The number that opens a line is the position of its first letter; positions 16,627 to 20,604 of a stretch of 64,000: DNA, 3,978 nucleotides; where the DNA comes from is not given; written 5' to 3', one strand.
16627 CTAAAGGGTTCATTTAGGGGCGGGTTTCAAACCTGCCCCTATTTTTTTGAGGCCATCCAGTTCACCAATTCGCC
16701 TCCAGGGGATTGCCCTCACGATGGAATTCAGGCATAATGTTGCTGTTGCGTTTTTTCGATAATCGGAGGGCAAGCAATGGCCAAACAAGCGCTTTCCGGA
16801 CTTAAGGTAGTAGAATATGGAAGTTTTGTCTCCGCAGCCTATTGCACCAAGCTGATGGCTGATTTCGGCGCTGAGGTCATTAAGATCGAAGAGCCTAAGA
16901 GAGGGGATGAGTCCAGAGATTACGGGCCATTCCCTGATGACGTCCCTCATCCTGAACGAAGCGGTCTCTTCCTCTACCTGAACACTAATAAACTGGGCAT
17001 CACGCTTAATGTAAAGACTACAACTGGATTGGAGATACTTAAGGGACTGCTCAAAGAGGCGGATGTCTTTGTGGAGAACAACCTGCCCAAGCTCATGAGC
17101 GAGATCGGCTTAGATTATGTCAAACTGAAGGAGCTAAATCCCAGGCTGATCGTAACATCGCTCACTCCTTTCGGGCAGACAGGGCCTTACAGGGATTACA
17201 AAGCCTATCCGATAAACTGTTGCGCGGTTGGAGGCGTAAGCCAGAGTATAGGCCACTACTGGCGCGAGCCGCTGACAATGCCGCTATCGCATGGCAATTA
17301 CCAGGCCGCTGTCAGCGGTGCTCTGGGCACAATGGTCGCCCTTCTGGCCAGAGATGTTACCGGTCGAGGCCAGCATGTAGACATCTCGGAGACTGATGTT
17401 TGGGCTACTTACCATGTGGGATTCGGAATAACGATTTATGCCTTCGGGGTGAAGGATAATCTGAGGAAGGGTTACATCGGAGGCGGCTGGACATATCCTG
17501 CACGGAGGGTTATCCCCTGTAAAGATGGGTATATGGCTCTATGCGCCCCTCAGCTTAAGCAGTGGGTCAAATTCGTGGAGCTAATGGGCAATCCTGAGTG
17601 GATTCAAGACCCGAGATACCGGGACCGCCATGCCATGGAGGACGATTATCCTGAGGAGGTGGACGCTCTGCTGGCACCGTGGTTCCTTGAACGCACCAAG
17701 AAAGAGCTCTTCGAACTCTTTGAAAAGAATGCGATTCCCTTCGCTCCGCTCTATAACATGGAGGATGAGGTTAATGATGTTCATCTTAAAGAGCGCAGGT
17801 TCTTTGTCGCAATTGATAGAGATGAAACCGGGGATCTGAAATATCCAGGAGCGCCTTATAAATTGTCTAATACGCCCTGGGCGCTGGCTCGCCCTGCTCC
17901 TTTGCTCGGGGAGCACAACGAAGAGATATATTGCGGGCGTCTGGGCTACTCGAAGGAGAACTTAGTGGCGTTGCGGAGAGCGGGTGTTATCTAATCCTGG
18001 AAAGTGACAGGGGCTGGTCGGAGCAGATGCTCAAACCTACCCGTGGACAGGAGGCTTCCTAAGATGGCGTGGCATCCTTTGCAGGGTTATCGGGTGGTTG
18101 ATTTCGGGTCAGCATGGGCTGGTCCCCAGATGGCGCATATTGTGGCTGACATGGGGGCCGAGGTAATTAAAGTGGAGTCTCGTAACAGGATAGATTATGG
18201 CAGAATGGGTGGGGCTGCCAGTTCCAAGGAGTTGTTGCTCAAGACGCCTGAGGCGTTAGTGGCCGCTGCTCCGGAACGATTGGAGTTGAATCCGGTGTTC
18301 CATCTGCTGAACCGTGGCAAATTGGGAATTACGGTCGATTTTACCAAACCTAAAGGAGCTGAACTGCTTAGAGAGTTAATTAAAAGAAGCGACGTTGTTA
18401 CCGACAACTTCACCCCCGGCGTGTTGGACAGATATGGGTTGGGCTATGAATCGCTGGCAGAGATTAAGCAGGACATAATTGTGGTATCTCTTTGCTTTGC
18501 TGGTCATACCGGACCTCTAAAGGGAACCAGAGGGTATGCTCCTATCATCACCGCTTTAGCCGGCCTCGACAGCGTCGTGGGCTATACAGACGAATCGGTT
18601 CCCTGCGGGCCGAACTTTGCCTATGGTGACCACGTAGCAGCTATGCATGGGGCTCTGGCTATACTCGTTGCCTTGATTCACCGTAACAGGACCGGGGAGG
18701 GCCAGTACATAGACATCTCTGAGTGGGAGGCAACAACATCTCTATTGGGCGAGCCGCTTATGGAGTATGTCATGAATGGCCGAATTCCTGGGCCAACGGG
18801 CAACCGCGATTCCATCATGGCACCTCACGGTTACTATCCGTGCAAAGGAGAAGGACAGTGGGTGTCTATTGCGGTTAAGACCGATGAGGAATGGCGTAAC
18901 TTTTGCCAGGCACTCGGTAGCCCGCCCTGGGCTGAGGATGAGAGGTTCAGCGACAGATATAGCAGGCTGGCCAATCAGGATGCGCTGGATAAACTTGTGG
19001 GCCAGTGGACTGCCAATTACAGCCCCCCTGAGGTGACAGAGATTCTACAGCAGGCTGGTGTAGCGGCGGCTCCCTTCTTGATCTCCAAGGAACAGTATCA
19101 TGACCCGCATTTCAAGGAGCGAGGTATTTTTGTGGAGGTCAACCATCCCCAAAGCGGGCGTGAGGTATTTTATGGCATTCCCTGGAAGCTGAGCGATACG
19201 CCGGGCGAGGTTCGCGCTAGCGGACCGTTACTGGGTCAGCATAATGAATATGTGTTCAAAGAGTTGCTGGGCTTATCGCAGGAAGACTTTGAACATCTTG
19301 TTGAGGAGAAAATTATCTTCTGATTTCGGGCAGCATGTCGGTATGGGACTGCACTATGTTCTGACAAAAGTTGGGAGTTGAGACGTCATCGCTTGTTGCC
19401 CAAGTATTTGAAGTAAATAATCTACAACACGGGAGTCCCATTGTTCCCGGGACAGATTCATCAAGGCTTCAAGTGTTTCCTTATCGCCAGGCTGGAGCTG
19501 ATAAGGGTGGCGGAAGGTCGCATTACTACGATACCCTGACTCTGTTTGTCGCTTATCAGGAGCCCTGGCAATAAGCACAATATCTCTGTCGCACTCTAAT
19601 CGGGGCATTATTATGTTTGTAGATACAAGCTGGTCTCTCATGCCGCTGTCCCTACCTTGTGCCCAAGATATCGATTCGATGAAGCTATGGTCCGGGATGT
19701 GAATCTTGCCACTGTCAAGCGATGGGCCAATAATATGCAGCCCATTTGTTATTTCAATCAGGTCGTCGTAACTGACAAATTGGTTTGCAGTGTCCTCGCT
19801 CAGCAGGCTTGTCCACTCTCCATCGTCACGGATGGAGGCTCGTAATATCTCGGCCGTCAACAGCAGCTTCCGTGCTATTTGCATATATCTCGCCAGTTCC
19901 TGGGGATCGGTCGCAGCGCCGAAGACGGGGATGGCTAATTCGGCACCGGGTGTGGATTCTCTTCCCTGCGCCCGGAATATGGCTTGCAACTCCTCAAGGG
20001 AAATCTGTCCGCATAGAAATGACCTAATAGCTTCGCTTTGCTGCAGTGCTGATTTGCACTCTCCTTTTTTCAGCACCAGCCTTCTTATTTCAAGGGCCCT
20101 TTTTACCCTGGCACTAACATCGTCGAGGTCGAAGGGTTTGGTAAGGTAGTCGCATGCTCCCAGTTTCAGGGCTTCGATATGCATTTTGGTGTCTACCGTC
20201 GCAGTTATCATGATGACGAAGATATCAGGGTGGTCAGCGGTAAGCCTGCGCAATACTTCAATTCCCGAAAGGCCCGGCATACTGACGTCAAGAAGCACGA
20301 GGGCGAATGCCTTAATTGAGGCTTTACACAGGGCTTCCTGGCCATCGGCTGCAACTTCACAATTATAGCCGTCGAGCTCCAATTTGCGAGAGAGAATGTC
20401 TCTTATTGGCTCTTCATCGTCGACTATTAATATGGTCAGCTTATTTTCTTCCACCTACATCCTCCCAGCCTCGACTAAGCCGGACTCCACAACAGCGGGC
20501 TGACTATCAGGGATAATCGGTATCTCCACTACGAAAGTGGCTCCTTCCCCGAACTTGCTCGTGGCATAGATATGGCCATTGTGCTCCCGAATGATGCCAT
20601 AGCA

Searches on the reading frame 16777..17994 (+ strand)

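Call 12: search_protein_families(library=ncbifam, proteins=[window:16777-17994:+], max_evalue=0.001)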
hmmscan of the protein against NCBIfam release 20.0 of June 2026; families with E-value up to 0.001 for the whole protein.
window:16777-17994:+ (405 aa): 7 families
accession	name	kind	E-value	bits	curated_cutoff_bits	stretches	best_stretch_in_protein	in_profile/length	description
NF003809.0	PRK05398.1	subfamily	7.3e-70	235.6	442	2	3-207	2-202/416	formyl-CoA transferase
TIGR03253.1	oxalate_frc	equivalog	3.3e-66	223.7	504.2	2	4-206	2-200/416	formyl-CoA transferase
NF052585.1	SucGlutTfsCaiB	equivalog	1.7e-52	178.3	750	1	3-385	5-385/394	succinate--glutarate CoA-transferase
NF041294.1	Scnl_mescCoAtase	equivalog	7.2e-48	163.6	700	1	4-384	2-379/381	succinyl-CoA:mesaconate CoA-transferase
NF008511.0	PRK11430.1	equivalog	3e-39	135.2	522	1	2-384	6-375/381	CoA:oxalate CoA-transferase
NF002914.1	PRK03525.1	equivalog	2.3e-28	99.3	413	1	5-405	9-397/400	L-carnitine CoA-transferase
TIGR04253.1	mesacon_CoA_iso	equivalog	1.3e-19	70.5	725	1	6-404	3-399/403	2-methylfumaryl-CoA isomerase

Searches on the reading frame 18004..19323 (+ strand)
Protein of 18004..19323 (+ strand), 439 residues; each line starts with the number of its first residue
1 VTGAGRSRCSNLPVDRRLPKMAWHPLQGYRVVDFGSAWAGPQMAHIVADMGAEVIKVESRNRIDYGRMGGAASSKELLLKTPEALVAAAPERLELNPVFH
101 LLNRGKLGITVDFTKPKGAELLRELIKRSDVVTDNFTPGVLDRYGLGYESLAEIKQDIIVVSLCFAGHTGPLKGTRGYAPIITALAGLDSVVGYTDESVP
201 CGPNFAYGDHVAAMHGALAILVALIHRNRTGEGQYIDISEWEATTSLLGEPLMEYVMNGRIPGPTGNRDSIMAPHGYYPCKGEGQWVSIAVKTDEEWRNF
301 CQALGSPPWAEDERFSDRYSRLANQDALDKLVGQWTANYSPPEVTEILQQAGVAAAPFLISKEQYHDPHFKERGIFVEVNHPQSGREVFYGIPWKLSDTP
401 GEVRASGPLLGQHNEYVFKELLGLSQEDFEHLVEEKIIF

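Call 50: search_protein_families(library=pfam, proteins=[window:18004-19323:+], max_evalue=0.001)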
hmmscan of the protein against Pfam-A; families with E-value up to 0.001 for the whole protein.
window:18004-19323:+ (439 aa): 1 family
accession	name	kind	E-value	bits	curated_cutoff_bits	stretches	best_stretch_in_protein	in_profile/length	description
PF02515.22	CoA_transf_3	-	1.5e-103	347.2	23.3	1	26-414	1-366/366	CoA-transferase family III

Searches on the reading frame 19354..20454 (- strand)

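Call 50: search_protein_families(library=pfam, proteins=[window:19354-20454:-], max_evalue=0.001)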
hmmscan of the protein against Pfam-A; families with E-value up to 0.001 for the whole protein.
window:19354-20454:- (366 aa): 1 family
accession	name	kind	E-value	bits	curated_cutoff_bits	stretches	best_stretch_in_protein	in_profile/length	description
PF00072.30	Response_reg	-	4.2e-29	101.4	30.2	1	8-117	1-110/111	Response regulator receiver domain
